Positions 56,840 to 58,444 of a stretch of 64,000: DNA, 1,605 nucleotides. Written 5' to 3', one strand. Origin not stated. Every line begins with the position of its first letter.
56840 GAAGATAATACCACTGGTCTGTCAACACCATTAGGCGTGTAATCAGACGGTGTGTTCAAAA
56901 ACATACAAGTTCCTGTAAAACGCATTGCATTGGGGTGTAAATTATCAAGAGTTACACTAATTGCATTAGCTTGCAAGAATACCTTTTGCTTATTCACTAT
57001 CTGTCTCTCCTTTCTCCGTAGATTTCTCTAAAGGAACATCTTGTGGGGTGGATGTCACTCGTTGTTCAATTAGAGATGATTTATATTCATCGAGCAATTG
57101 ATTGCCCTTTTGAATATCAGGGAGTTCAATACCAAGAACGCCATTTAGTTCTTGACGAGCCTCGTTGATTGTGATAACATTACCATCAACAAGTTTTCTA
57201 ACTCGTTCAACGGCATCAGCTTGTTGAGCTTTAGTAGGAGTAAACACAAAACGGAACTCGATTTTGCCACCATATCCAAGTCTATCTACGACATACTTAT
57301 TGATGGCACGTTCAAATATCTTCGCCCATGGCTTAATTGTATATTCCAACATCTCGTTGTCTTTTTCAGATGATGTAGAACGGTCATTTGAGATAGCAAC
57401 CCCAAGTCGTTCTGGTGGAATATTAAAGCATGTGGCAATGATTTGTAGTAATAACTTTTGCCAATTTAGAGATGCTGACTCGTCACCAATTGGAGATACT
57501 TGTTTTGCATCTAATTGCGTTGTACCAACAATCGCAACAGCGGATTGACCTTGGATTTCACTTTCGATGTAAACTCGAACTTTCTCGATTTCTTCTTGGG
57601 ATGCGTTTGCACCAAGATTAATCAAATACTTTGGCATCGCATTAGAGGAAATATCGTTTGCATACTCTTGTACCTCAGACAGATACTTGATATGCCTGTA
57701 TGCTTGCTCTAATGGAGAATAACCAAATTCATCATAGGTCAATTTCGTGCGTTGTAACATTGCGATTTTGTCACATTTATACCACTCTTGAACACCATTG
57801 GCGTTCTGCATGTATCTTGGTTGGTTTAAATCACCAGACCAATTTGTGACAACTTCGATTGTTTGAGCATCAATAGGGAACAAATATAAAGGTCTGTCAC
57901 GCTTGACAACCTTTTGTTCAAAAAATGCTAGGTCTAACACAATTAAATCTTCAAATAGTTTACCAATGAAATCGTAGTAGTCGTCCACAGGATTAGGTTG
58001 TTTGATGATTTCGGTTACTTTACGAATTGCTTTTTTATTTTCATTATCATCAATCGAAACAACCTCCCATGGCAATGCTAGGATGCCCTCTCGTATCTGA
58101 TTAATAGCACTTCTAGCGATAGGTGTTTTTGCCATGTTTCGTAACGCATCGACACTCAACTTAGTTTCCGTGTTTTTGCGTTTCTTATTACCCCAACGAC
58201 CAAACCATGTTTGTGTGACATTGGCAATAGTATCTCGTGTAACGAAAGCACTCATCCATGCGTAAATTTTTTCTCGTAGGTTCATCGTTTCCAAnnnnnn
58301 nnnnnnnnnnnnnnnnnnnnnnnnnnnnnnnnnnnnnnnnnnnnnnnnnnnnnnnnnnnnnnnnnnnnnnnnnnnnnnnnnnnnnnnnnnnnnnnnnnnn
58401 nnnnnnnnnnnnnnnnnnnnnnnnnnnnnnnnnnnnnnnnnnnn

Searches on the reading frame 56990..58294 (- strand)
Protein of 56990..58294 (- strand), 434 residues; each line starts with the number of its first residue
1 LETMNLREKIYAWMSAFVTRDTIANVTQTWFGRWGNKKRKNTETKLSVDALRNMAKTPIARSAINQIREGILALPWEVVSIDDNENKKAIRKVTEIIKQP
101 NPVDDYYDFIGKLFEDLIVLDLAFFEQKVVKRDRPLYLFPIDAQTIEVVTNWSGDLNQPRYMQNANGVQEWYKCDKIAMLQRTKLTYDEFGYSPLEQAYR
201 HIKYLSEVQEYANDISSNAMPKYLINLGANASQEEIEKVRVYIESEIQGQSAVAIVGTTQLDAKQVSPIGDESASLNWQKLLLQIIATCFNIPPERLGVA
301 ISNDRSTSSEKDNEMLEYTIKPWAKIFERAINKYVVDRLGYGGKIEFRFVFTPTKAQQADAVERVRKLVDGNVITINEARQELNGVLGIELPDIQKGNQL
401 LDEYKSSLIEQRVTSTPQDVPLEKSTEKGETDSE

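Call 9: search_protein_families(library=phrogs, proteins=[window:56990-58294:-], max_evalue=0.00001)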
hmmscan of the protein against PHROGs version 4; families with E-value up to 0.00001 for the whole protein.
window:56990-58294:- (434 aa): 4 families
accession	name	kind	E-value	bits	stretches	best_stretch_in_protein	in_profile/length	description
phrog_12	-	head and packaging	4.4e-43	149.2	1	48-386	83-416/646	portal protein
phrog_2662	-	head and packaging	3.1e-34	119.6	1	30-385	37-405/717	portal protein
phrog_9232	-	head and packaging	9.7e-10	38.9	1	35-340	46-371/502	portal protein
phrog_5929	-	head and packaging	7.1e-07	29.8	1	208-384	4-181/228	portal protein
